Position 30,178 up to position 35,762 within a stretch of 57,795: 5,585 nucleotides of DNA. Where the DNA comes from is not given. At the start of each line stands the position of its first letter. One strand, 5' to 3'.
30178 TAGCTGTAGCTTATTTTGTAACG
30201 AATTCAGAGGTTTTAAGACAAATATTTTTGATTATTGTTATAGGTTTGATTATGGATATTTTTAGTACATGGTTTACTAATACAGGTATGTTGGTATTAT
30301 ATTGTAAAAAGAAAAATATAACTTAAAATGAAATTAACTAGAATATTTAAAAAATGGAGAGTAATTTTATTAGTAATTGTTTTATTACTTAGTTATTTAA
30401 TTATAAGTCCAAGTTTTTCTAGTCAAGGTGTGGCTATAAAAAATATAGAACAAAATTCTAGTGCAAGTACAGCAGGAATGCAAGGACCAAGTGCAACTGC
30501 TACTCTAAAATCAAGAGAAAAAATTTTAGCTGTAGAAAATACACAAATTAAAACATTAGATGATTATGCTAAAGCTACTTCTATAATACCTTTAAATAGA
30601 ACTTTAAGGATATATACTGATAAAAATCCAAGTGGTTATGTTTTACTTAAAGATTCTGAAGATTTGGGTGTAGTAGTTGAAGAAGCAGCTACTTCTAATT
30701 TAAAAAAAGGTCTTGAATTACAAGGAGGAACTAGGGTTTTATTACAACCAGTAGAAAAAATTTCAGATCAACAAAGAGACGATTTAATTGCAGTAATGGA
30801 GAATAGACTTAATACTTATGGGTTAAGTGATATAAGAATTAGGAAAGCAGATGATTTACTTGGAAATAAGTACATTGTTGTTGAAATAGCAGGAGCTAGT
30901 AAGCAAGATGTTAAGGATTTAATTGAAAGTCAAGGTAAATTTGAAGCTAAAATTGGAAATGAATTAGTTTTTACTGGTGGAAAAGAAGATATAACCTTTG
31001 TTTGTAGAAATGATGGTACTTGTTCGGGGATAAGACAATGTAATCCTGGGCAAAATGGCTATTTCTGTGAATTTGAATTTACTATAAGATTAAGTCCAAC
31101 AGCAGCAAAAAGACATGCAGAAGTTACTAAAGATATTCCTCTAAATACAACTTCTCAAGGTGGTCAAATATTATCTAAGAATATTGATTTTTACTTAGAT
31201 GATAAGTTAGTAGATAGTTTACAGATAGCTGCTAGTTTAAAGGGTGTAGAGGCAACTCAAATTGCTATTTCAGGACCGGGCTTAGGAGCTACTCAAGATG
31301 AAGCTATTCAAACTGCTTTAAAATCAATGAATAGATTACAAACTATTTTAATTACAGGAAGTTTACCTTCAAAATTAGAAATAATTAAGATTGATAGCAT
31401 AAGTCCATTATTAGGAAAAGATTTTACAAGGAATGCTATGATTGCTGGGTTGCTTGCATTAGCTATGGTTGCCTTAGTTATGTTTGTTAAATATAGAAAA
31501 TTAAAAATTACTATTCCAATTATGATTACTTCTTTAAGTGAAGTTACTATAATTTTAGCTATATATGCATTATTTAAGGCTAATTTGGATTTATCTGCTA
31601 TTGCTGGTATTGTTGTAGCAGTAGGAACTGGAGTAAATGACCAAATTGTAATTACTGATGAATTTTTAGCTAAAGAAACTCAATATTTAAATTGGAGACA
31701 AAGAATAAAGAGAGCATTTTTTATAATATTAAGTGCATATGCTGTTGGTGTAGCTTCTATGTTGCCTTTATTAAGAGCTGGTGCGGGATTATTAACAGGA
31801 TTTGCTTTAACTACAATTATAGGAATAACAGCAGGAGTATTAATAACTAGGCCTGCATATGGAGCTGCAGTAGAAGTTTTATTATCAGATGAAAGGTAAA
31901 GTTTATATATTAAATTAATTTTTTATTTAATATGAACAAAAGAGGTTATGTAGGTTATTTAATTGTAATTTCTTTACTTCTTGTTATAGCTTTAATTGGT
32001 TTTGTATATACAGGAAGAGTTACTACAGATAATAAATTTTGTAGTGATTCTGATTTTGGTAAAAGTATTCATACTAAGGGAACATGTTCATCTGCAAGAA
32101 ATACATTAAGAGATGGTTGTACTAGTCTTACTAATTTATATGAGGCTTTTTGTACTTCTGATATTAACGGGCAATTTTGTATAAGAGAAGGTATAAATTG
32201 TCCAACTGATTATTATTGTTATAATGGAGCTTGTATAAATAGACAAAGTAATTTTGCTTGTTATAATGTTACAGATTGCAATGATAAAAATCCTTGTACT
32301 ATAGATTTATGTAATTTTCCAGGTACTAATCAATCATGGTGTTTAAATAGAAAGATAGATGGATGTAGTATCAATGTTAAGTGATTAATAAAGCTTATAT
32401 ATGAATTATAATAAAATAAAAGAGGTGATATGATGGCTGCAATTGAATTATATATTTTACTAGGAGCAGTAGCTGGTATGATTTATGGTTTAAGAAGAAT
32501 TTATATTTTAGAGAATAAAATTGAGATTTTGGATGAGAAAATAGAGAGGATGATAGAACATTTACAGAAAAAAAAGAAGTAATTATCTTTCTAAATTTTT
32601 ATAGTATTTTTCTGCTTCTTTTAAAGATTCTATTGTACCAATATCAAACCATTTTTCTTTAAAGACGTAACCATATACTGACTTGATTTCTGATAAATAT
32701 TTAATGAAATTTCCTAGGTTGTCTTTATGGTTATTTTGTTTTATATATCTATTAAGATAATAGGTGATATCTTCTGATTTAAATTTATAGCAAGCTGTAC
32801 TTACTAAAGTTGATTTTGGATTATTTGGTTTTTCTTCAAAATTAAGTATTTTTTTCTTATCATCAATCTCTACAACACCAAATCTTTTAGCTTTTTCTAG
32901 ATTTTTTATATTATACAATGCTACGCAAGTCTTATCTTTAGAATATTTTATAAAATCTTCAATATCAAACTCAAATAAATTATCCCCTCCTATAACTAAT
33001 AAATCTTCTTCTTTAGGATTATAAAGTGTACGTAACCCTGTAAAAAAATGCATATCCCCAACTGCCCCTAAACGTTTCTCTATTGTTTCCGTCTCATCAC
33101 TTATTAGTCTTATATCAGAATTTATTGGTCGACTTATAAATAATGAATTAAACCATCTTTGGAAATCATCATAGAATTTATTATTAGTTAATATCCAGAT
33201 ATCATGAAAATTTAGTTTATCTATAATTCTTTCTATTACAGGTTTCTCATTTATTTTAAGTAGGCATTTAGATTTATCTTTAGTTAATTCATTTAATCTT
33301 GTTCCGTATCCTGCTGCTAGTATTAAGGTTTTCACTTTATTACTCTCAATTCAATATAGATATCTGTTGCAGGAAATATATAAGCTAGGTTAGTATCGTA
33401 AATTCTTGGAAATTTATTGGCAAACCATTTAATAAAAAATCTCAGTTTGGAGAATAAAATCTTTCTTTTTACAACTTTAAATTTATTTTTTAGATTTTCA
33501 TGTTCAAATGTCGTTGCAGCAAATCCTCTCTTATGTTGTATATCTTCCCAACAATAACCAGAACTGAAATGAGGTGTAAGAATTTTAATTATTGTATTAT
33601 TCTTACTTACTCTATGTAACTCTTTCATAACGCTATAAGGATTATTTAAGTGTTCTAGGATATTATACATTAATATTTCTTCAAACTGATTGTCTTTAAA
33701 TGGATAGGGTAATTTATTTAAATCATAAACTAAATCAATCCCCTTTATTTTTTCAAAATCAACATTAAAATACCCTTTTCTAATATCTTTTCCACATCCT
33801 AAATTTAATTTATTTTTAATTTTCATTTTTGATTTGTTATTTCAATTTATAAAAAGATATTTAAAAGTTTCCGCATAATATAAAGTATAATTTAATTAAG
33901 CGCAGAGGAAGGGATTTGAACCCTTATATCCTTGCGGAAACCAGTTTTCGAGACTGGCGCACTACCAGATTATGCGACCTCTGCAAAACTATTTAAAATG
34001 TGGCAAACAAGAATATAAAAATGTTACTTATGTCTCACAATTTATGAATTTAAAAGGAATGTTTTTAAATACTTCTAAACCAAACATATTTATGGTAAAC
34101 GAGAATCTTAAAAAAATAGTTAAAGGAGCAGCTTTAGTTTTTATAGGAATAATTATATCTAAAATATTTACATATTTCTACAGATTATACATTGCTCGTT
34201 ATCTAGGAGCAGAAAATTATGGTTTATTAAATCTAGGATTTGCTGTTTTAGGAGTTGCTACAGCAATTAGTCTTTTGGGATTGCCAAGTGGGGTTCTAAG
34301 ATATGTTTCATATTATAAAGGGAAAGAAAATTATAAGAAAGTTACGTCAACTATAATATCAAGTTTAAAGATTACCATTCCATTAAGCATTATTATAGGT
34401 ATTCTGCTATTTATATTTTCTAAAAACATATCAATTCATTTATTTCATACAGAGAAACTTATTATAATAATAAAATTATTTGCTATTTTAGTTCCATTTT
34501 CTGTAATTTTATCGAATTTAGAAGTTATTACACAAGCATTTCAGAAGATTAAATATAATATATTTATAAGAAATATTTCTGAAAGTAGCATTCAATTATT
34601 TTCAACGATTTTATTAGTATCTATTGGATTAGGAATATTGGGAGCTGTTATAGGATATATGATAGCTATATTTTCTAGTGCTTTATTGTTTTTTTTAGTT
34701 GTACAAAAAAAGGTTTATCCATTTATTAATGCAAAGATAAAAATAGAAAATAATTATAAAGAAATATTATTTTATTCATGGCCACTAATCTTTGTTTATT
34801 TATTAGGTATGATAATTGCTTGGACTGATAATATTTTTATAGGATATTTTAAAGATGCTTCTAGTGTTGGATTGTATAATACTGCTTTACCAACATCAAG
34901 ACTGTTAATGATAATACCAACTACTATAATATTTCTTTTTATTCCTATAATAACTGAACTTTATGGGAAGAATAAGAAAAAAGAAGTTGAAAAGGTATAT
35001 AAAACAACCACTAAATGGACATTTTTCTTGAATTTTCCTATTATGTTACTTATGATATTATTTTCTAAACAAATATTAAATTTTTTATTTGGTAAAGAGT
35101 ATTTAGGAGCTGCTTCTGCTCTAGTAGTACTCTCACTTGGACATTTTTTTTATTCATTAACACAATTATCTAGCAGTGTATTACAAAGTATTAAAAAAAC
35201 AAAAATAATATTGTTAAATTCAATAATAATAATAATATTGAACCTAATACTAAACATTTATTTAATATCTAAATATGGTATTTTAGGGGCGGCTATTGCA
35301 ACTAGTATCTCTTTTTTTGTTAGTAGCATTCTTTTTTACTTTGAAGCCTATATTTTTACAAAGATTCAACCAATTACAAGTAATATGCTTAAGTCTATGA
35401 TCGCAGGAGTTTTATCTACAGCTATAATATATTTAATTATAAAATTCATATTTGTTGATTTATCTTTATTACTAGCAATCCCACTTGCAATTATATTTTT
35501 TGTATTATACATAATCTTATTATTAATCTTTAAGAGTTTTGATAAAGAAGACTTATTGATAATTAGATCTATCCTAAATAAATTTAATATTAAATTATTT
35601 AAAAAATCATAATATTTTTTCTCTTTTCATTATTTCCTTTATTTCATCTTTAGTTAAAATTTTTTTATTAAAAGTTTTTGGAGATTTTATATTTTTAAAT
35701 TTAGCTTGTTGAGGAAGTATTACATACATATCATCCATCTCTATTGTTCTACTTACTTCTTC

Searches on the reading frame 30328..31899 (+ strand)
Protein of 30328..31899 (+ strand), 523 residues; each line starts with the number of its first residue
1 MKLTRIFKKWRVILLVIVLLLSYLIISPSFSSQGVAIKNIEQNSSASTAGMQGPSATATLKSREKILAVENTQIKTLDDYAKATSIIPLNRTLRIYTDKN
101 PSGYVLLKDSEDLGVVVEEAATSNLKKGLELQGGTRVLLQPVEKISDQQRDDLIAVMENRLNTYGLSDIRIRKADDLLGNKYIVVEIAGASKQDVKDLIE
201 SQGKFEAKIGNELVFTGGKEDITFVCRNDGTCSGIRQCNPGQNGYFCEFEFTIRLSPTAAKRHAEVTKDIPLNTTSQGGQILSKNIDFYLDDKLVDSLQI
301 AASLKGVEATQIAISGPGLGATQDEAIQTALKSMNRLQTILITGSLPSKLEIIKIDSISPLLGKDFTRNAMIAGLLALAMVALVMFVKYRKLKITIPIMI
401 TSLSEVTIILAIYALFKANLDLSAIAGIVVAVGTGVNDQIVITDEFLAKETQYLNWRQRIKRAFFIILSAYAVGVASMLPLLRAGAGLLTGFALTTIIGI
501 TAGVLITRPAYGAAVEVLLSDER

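Call 25: search_protein_families(library=pfam, proteins=[window:30328-31899:+], max_evalue=0.001)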
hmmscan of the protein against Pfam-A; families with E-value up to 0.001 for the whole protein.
window:30328-31899:+ (523 aa): 2 families
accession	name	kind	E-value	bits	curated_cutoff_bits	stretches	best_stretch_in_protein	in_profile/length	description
PF02355.23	SecD_SecF_C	-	3e-17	63.1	20.5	1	348-505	11-173/189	Protein export membrane protein SecD/SecF, C-terminal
PF21760.3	SecD_1st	-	0.00025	20.8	27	1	152-208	3-56/60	Protein translocase subunit SecDF, P1 domain, N-terminal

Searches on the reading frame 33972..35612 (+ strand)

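Call 25: search_protein_families(library=pfam, proteins=[window:33972-35612:+], max_evalue=0.001)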
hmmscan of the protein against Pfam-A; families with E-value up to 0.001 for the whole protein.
window:33972-35612:+ (546 aa): 4 families
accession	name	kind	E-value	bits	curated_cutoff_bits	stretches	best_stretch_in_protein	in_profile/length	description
PF01943.22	Polysacc_synt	-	9.2e-29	101.2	28.2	1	49-329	1-272/274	Polysaccharide biosynthesis protein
PF01554.23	MatE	-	9.7e-22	77.8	24.9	2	271-428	1-159/161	MatE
PF13440.11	Polysacc_synt_3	-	1.5e-21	77.3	23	1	74-380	2-291/293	Polysaccharide biosynthesis protein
PF03023.19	MurJ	-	8.1e-15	54.8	27.4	1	161-490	92-434/451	Lipid II flippase MurJ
